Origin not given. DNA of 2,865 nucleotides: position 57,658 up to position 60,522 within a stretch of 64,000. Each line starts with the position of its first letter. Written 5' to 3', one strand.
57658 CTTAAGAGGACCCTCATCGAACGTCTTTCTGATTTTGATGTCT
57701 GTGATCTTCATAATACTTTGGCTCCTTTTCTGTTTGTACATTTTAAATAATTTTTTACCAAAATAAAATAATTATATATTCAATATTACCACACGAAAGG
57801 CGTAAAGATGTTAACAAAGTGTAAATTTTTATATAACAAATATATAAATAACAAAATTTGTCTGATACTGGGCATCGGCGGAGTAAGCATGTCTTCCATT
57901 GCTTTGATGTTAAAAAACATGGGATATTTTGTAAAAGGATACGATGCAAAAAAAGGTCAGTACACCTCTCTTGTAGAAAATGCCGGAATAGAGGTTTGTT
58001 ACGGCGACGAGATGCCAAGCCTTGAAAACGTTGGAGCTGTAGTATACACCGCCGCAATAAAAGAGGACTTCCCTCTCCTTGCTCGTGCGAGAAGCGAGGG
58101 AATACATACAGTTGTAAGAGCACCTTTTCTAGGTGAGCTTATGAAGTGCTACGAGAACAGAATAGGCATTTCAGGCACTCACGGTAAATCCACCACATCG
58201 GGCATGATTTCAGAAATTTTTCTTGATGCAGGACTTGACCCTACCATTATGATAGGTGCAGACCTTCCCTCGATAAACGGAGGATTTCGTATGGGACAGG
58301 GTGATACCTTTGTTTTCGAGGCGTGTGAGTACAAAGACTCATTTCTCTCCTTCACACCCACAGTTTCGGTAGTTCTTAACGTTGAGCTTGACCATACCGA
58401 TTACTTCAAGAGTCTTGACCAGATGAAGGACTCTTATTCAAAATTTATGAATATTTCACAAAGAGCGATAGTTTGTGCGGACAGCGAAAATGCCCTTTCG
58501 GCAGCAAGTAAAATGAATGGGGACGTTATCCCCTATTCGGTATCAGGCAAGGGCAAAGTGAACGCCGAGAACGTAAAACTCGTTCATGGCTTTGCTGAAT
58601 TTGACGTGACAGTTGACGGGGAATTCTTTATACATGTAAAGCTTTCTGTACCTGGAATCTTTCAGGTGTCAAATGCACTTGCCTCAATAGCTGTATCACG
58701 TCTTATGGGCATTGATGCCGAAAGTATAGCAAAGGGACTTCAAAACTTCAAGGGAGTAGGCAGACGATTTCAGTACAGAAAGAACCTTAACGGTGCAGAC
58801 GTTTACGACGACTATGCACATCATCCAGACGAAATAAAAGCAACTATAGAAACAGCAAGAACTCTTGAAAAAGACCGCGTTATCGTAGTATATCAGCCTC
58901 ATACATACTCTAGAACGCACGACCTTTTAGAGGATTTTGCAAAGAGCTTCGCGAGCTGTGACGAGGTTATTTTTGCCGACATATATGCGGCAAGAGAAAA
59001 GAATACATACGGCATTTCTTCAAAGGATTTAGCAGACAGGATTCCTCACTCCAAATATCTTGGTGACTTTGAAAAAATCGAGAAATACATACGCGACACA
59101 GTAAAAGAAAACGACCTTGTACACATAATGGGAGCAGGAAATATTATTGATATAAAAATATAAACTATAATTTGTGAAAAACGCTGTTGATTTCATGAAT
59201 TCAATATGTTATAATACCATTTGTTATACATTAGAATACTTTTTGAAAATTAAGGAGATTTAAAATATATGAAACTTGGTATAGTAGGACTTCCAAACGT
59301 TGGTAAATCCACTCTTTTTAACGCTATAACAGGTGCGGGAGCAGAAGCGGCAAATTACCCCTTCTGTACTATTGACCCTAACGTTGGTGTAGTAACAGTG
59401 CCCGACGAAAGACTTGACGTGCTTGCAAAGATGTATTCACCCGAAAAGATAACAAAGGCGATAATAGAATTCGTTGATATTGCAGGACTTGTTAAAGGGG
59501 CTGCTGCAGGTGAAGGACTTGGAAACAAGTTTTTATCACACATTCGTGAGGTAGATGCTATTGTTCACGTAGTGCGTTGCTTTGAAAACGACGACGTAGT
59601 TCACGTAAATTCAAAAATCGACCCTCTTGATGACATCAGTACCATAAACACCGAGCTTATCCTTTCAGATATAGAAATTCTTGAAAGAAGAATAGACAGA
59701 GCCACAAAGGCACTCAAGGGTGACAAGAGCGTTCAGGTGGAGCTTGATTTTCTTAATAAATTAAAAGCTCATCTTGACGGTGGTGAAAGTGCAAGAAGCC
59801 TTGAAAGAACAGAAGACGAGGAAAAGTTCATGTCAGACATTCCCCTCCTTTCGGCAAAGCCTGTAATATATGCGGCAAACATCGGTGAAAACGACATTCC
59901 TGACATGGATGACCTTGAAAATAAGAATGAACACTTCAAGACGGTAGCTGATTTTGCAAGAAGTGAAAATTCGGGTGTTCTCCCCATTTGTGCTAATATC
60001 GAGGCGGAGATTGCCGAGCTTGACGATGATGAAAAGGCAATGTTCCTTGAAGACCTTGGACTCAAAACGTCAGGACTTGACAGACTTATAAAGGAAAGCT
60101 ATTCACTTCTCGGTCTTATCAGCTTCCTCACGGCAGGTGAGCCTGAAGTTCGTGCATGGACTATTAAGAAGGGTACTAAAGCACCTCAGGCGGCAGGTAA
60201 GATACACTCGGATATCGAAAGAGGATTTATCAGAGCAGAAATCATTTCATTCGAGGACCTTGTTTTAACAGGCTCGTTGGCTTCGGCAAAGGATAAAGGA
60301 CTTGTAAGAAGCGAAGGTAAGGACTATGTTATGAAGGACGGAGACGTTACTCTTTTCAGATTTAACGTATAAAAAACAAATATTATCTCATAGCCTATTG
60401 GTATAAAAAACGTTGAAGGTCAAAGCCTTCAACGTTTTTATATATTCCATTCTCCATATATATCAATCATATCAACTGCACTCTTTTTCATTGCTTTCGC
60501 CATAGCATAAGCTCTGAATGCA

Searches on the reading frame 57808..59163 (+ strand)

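Call 84: search_protein_families(library=pfam, proteins=[window:57808-59163:+], max_evalue=0.00001)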
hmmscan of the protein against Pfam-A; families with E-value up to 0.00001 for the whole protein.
window:57808-59163:+ (451 aa): 3 families
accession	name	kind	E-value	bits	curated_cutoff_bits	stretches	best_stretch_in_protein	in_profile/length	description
PF08245.18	Mur_ligase_M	-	5.2e-21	76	24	1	121-296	1-199/200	Mur ligase middle domain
PF02875.26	Mur_ligase_C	-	8.9e-21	75.5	28.4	1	319-444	1-127/127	Mur ligase, glutamate ligase domain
PF01225.30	Mur_ligase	-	3.5e-16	59.8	21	1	20-113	4-92/95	Mur ligase family, catalytic domain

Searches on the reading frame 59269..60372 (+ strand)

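Call 84: search_protein_families(library=pfam, proteins=[window:59269-60372:+], max_evalue=0.00001)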
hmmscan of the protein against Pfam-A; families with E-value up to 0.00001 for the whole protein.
window:59269-60372:+ (367 aa): 3 families
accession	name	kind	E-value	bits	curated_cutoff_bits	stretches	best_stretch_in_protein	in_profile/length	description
PF06071.19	YchF-GTPase_C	-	2.8e-37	127.1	27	1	283-366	1-84/84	Protein of unknown function (DUF933)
PF01926.29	MMR_HSR1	-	9.5e-24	84.1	21.9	1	3-114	2-86/113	50S ribosome-binding GTPase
PF02421.24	FeoB_N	-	1.4e-09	38.1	27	1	3-51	3-51/156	Ferrous iron transport protein B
